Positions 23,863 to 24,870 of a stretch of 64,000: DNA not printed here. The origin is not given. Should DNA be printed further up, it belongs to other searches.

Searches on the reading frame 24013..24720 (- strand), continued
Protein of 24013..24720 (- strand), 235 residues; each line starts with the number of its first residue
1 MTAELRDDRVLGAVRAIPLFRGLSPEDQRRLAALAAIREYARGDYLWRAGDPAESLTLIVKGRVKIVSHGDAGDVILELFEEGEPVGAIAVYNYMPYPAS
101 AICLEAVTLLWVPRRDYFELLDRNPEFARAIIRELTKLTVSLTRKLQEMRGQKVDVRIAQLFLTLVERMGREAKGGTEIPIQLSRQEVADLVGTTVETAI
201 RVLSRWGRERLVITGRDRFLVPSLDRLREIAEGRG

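Call 16: search_solved_structures(query=window:24013-24720:-, max_evalue=0.001, show_alignments=3)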
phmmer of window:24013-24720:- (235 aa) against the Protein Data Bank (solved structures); distinct sequences matched with E-value up to 0.001: 93 (the best 60 are shown).
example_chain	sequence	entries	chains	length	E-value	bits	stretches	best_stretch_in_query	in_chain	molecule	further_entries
7ets_A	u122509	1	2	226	4.6e-16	62.6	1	20-207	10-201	Crp/Fnr family transcriptional regulator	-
7pza_A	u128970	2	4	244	5.2e-16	62.4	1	15-204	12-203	Putative cAMP-binding protein-catabolite gene activator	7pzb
4byy_A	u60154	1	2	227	1.4e-14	57.7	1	18-217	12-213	TRANSCRIPTIONAL REGULATOR, CRP/FNR FAMILY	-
4cyd_A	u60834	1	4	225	1.4e-14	57.7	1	18-217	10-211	PROBABLE TRANSCRIPTION REGULATOR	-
3r6s_A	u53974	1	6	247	1.7e-14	57.4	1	18-217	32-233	transcription regulator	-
9ya0_MA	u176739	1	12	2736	1.8e-14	57.3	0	12-117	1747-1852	PCR12, TGME49_219070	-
3d0s_A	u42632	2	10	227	4.4e-14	56.1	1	18-212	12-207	TRANSCRIPTIONAL REGULATORY PROTEIN | PROBABLE TRANSCRIPTIONAL REGULATORY PROTEIN (PROBABLY CRP/ FNR-FAMILY)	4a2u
3mzh_A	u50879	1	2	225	4.4e-14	56.1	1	18-212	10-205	PROBABLE TRANSCRIPTIONAL REGULATORY PROTEIN (PROBABLY CRP/FNR-FAMILY)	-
3h3u_A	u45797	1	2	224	4.5e-14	56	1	18-212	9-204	PROBABLE TRANSCRIPTIONAL REGULATORY PROTEIN (PROBABLY CRP/FNR-FAMILY)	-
3i54_A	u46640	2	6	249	5.1e-14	55.9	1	18-212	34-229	Transcriptional regulator, Crp/Fnr family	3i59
2gau_A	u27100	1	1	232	8.6e-14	55.1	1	43-231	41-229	transcriptional regulator, Crp/Fnr family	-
3fx3_A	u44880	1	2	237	3.8e-13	53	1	18-232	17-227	Cyclic nucleotide-binding protein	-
3h3z_A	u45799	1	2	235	3.8e-13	53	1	18-232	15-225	Cyclic nucleotide-binding protein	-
4ev0_A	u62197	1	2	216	1.1e-12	51.5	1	15-233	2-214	Transcription regulator, Crp family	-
2xgx_A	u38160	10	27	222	1.3e-12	51.3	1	36-220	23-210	GLOBAL NITROGEN REGULATOR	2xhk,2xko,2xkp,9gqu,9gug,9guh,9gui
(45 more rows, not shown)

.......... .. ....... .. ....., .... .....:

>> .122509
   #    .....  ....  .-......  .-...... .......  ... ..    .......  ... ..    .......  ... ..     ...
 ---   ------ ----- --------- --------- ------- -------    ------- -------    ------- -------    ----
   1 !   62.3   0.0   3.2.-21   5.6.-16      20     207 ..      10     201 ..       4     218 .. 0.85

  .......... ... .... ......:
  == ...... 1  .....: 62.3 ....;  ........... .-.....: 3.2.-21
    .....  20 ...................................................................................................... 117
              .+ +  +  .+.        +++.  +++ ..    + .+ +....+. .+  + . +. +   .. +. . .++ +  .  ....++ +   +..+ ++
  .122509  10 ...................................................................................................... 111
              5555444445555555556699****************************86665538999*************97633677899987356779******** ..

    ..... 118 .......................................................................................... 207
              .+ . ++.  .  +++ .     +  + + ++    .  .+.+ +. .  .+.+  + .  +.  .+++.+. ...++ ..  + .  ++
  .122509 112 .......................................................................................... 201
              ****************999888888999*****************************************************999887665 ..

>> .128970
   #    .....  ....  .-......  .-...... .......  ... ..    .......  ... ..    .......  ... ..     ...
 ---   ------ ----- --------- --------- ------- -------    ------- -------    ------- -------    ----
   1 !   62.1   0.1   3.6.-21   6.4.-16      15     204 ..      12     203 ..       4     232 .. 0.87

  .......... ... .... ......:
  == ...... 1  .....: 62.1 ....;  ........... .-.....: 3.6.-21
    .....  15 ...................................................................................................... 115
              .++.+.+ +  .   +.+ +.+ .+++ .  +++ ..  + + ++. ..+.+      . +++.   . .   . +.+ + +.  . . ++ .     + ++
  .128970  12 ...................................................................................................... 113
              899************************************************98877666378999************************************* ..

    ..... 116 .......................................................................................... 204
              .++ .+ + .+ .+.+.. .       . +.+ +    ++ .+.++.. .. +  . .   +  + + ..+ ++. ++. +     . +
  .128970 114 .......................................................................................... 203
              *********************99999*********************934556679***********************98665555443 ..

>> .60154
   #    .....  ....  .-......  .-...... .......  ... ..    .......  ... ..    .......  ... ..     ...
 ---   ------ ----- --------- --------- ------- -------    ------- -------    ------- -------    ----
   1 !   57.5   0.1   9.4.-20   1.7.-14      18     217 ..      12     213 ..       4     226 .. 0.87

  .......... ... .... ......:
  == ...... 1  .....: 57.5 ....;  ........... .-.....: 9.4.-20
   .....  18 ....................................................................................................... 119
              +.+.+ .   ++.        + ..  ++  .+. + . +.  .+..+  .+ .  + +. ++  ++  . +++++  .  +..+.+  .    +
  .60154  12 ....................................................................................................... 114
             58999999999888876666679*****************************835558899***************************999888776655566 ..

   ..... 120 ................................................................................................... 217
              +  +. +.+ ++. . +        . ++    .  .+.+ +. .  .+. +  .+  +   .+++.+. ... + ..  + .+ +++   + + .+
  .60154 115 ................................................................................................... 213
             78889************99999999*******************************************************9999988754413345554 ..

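Call 35: search_solved_structures(query=A1, max_evalue=1e-10)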
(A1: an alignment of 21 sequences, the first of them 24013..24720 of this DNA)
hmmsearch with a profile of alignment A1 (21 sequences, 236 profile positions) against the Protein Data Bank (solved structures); distinct sequences matched with E-value up to 1e-10: 45.
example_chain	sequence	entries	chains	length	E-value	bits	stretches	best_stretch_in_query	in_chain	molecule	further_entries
3r6s_A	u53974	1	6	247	5.4e-21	78.3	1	9-226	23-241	transcription regulator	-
4byy_A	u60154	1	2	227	6.8e-21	78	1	13-226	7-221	TRANSCRIPTIONAL REGULATOR, CRP/FNR FAMILY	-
4cyd_A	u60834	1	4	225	9.1e-21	77.6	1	17-226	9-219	PROBABLE TRANSCRIPTION REGULATOR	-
7ets_A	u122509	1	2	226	3.4e-20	75.7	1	19-208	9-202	Crp/Fnr family transcriptional regulator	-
9ya0_MA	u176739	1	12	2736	3.8e-20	75.5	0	10-118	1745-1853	PCR12, TGME49_219070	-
3d0s_A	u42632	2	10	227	1.4e-19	73.7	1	18-229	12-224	TRANSCRIPTIONAL REGULATORY PROTEIN | PROBABLE TRANSCRIPTIONAL REGULATORY PROTEIN (PROBABLY CRP/ FNR-FAMILY)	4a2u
3mzh_A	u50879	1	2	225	1.4e-19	73.6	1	19-229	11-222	PROBABLE TRANSCRIPTIONAL REGULATORY PROTEIN (PROBABLY CRP/FNR-FAMILY)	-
3h3u_A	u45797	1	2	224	1.5e-19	73.6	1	19-229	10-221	PROBABLE TRANSCRIPTIONAL REGULATORY PROTEIN (PROBABLY CRP/FNR-FAMILY)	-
3i54_A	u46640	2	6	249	1.7e-19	73.4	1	18-229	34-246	Transcriptional regulator, Crp/Fnr family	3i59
7pza_A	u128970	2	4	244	6.9e-19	71.4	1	13-196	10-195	Putative cAMP-binding protein-catabolite gene activator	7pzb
3fx3_A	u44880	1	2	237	5.1e-18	68.6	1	12-214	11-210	Cyclic nucleotide-binding protein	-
3h3z_A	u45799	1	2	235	6.6e-18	68.2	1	14-214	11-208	Cyclic nucleotide-binding protein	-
2xgx_A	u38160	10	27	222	1.4e-16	63.9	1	37-221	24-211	GLOBAL NITROGEN REGULATOR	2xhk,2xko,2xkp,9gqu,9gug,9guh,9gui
2gau_A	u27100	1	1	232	3.6e-16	62.5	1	42-232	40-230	transcriptional regulator, Crp/Fnr family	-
8h3v_X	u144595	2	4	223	7.3e-16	61.5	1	37-219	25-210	NtcA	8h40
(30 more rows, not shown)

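Call 42: search_protein_representatives(protein=window:24013-24720:-)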
Query: 235 residues. Proteins with E-value up to 0.001 (for the whole library): 31034; up to 1e-10: 5582; up to 1e-30: 67. The best 150 are listed.
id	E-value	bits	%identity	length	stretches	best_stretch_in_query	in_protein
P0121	8.5e-78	277.6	54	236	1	5-234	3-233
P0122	9.2e-75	267.7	55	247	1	4-234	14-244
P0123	2.5e-55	204.1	49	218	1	19-226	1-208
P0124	1.6e-52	194.9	45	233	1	13-227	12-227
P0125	2.8e-51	190.9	44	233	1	16-230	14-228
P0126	3.3e-51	190.6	72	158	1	105-231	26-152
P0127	4.6e-51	190.2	42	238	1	13-230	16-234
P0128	3.1e-50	187.5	49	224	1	9-177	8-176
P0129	3.0e-49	184.2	42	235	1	14-231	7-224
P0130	2.8e-48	181.1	79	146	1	31-142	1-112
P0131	1.3e-46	175.6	43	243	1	15-232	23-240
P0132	1.2e-45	172.5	43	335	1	10-229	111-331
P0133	1.7e-44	168.6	41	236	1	12-231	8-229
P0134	4.4e-42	160.8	42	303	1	12-223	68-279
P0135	1.2e-41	159.3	48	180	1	59-231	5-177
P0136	2.5e-41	158.3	39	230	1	13-229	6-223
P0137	1.4e-40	155.8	41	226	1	10-233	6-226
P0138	1.7e-39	152.3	36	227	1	14-224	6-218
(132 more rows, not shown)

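Call 45: find_related_loci(query=A3, collection=metagenome_contigs, flank=3500)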
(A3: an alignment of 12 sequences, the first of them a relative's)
Query A3 (233 aa) in metagenome_contigs; peptide patterns used: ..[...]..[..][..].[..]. (x = any residue, [..] = any of these).
600 stretches matched a pattern (row limit reached: there are more); 598 encode a relative of the query (tblastn E <= 1e-3); the best 80 are kept; 80 distinct loci.
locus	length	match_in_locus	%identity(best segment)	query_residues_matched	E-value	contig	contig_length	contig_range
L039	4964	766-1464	86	1-233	9e-131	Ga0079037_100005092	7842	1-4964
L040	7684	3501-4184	72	5-232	4e-109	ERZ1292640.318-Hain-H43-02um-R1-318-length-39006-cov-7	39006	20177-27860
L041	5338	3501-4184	73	5-232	9e-106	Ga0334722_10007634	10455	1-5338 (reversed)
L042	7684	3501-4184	68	5-232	7e-103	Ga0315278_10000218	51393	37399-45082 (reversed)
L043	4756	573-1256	68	5-232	6e-103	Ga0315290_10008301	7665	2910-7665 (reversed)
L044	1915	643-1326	68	5-232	9e-109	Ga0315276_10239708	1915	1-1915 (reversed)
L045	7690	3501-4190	69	3-232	7e-102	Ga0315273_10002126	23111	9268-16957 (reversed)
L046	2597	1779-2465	69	5-233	8e-104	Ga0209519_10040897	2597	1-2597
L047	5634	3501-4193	67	4-233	4e-100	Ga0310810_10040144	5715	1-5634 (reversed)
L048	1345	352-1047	64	2-233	3e-107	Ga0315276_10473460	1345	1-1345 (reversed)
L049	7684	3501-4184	68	6-232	1e-99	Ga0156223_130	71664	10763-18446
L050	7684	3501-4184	68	5-232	2e-99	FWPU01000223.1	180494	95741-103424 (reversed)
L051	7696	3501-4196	66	1-232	2e-99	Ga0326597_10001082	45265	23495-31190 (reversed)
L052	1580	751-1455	64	1-232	5e-105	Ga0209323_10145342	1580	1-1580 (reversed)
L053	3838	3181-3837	69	2-220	3e-99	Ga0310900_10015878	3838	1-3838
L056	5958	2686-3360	68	6-230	3e-98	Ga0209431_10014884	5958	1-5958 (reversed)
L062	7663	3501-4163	68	13-232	3e-97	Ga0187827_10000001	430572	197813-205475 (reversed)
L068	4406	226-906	66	1-228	8e-97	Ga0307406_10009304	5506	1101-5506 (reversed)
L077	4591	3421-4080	65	9-228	6e-96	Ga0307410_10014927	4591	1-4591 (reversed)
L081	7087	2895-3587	63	1-231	2e-95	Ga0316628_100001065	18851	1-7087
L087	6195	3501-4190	64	3-231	1e-94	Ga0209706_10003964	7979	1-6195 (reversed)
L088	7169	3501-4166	68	11-231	1e-94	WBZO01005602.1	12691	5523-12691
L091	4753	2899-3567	67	11-233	1e-94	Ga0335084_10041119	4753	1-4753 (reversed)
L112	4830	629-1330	63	4-233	2e-91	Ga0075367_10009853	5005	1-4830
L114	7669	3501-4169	62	10-232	1e-91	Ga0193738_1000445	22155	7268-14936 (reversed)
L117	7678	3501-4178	64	6-231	8e-91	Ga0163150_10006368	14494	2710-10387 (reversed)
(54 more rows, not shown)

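Call 50: search_protein_families(library=pfam, proteins=[L047:2626-3387:-, L047:4856-5632:+, L056:3389-4558:+, L062:4231-4647:+, L068:939-1526:-, L068:1771-3819:+, L087:2585-3400:-, L087:4670-5794:+, L088:4272-5480:+, L088:1228-3492:+], max_evalue=0.00001)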
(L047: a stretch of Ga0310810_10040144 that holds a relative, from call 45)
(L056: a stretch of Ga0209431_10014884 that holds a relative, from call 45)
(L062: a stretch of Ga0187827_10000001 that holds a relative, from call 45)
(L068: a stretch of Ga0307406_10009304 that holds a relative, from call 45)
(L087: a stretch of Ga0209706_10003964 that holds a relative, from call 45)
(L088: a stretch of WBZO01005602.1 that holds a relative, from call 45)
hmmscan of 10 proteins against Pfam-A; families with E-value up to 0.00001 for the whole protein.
L047:2626-3387:- (253 aa): 2 families
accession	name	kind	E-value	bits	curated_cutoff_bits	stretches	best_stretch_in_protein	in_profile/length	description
PF04405.19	ScdA_N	-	5.1e-21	74.5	32.5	1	7-60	2-55/56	Domain of Unknown function (DUF542)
PF01814.28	Hemerythrin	-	1.9e-19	70.8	25.3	1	77-229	3-127/127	Hemerythrin HHE cation binding domain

L047:4856-5632:+ (259 aa): 1 family
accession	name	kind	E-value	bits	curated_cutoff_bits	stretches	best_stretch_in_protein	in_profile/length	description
PF04055.27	Radical_SAM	-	7.7e-22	78.7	29.5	1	23-164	2-146/166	Radical SAM superfamily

L056:3389-4558:+ (389 aa): 1 family
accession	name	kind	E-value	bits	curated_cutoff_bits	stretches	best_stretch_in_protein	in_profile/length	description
PF04055.27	Radical_SAM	-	5.2e-22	79.2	29.5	1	43-199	3-163/166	Radical SAM superfamily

L062:4231-4647:+ (138 aa): 0 families

L068:939-1526:- (195 aa): 1 family
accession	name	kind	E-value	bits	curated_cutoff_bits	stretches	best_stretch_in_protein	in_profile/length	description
PF01814.28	Hemerythrin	-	9.3e-19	68.6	25.3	1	36-184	4-127/127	Hemerythrin HHE cation binding domain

L068:1771-3819:+ (682 aa): 2 families
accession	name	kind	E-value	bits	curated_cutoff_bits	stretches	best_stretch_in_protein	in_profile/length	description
PF18764.7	nos_propeller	-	1.9e-32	111.5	30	1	470-541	1-71/71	Nitrous oxide reductase propeller repeat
PF13473.12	Cupredoxin_1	-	5e-08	33.3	27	1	590-679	23-104/104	Cupredoxin-like domain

L087:2585-3400:- (271 aa): 2 families
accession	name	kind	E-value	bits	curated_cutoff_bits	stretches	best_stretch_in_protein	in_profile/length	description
PF04405.19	ScdA_N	-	3.8e-21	74.9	32.5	1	30-82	3-55/56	Domain of Unknown function (DUF542)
PF01814.28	Hemerythrin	-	7.1e-18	65.7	25.3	1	99-251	3-127/127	Hemerythrin HHE cation binding domain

L087:4670-5794:+ (374 aa): 1 family
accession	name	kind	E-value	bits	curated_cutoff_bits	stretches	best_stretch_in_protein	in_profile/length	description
PF04055.27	Radical_SAM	-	2.9e-23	83.3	29.5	1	16-161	2-150/166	Radical SAM superfamily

L088:4272-5480:+ (402 aa): 1 family
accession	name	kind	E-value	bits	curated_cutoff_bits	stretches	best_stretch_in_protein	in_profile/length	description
PF04055.27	Radical_SAM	-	7.9e-18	65.6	29.5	1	37-180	2-148/166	Radical SAM superfamily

L088:1228-3492:+ (754 aa): 2 families
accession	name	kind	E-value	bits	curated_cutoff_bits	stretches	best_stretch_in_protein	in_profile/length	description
PF22085.1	NorB_cytochrome_c-like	-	3.3e-66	223.5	29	1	35-209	1-181/181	Nitric oxide reductase subunit B, cytochrome c-like domain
PF00115.25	COX1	-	3.7e-56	191.3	34.8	1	272-716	2-436/436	Cytochrome C and Quinol oxidase polypeptide I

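Call 51: search_protein_families(library=pfam, proteins=[L112:1181-2431:-, L112:2704-3240:+, L114:108-1034:-, L114:1281-2672:+, L117:4268-5374:+, L077:88-810:-, L077:910-2121:+, L081:1497-2660:+, L091:2113-2856:+, L088:320-1207:-], max_evalue=0.00001)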
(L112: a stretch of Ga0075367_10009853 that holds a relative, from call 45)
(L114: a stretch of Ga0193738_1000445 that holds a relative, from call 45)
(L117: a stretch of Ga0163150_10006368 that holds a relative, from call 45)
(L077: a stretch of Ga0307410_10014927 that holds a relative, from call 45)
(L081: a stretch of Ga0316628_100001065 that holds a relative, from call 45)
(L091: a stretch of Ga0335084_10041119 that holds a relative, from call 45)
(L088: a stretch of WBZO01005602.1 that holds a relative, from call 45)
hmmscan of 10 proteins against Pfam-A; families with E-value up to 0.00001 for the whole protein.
L112:1181-2431:- (416 aa): 1 family
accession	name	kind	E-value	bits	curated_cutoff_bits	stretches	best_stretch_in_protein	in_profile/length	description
PF04055.27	Radical_SAM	-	8.9e-21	75.2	29.5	1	19-161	2-147/166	Radical SAM superfamily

L112:2704-3240:+ (178 aa): 2 families
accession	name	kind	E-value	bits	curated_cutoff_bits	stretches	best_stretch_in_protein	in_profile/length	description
PF00034.26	Cytochrom_C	-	5.5e-08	34.5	21.3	1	91-176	2-89/90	Cytochrome c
PF13442.11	Cytochrome_CBB3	-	7.2e-06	26.7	27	0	90-173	3-68/68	Cytochrome C oxidase, cbb3-type, subunit III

L114:108-1034:- (308 aa): 1 family
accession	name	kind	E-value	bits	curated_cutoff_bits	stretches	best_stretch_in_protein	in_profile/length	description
PF00582.32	Usp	-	3.9e-50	170.5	24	2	14-149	5-141/141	Universal stress protein family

L114:1281-2672:+ (463 aa): 0 families

L117:4268-5374:+ (368 aa): 1 family
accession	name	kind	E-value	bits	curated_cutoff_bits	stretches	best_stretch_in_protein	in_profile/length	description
PF04055.27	Radical_SAM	-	1.2e-21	78.1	29.5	1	19-163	2-149/166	Radical SAM superfamily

L077:88-810:- (240 aa): 2 families
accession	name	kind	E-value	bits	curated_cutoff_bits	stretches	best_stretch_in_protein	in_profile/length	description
PF04405.19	ScdA_N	-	3.1e-22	78.4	32.5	1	8-59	3-54/56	Domain of Unknown function (DUF542)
PF01814.28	Hemerythrin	-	2.7e-18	67.1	25.3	1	81-232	4-127/127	Hemerythrin HHE cation binding domain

L077:910-2121:+ (403 aa): 1 family
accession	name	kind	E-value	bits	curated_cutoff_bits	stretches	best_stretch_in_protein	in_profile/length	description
PF04055.27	Radical_SAM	-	1.6e-16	61.4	29.5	1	75-220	2-146/166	Radical SAM superfamily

L081:1497-2660:+ (387 aa): 1 family
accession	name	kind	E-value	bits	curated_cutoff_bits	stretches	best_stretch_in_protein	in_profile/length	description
PF04055.27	Radical_SAM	-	5.3e-23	82.4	29.5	1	35-179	2-149/166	Radical SAM superfamily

L091:2113-2856:+ (247 aa): 2 families
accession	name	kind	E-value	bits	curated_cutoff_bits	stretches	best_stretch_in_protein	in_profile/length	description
PF04405.19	ScdA_N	-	1.9e-18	66.3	32.5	1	13-66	2-55/56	Domain of Unknown function (DUF542)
PF01814.28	Hemerythrin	-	7.1e-18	65.7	25.3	1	88-238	4-126/127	Hemerythrin HHE cation binding domain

L088:320-1207:- (295 aa): 2 families
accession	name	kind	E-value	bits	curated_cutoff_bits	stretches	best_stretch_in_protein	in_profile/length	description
PF01814.28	Hemerythrin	-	2.6e-19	70.4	25.3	1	125-275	5-127/127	Hemerythrin HHE cation binding domain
PF04405.19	ScdA_N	-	5.9e-18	64.7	32.5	1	52-102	3-53/56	Domain of Unknown function (DUF542)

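Call 52: list_cluster_members(proteins=[P0121, P0122, P0124, P0125, P0127, P0129, P0133, P0136, P0137, P0138])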
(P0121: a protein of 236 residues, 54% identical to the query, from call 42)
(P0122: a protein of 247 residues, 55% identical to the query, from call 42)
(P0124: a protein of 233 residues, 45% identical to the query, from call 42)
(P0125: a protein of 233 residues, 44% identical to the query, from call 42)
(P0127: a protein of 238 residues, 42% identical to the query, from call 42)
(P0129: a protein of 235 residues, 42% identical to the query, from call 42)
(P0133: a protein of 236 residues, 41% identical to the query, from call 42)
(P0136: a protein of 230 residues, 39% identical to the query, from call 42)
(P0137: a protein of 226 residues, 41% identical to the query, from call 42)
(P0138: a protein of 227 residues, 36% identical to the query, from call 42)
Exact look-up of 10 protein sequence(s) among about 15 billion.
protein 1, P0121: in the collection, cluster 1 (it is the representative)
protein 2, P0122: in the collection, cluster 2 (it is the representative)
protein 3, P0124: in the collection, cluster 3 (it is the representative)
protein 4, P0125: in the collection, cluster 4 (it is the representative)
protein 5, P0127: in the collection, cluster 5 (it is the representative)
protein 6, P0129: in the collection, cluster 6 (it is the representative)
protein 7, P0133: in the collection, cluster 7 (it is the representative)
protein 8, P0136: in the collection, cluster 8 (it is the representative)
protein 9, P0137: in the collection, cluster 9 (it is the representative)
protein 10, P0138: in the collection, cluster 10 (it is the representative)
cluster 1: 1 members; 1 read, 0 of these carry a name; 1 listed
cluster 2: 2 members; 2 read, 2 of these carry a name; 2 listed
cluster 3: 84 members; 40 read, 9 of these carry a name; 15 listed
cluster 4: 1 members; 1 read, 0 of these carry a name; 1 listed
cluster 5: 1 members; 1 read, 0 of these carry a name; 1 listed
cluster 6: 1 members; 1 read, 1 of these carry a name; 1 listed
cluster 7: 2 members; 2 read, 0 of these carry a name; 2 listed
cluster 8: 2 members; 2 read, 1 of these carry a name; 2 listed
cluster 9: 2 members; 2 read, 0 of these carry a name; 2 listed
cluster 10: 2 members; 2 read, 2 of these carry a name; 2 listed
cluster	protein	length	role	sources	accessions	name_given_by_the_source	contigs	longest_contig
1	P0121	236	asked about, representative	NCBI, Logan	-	-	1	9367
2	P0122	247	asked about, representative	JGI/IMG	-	CRP/FNR family transcriptional regulator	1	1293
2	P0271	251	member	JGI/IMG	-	CRP/FNR family transcriptional regulator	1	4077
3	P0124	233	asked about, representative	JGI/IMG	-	-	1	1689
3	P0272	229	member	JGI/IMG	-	CRP/FNR family transcriptional regulator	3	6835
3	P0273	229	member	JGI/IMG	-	CRP-like cAMP-binding protein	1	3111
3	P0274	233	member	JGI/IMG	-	CRP/FNR family transcriptional regulator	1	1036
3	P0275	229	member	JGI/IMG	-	CRP/FNR family transcriptional regulator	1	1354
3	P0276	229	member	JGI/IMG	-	CRP/FNR family transcriptional regulator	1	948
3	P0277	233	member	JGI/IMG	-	CRP-like cAMP-binding protein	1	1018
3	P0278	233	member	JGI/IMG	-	CRP/FNR family transcriptional regulator, dissimilatory nitrate respiration regulator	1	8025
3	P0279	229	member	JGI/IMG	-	CRP/FNR family transcriptional regulator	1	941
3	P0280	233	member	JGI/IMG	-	CRP-like cAMP-binding protein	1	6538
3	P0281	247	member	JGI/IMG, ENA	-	-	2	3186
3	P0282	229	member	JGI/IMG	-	-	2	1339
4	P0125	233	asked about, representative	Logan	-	-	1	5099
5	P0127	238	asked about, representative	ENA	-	-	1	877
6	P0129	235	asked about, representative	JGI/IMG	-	CRP-like cAMP-binding protein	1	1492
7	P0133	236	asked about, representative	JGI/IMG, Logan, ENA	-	-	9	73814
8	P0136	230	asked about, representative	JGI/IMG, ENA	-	-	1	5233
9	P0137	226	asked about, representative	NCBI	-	-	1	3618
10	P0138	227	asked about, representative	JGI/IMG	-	CRP-like cAMP-binding protein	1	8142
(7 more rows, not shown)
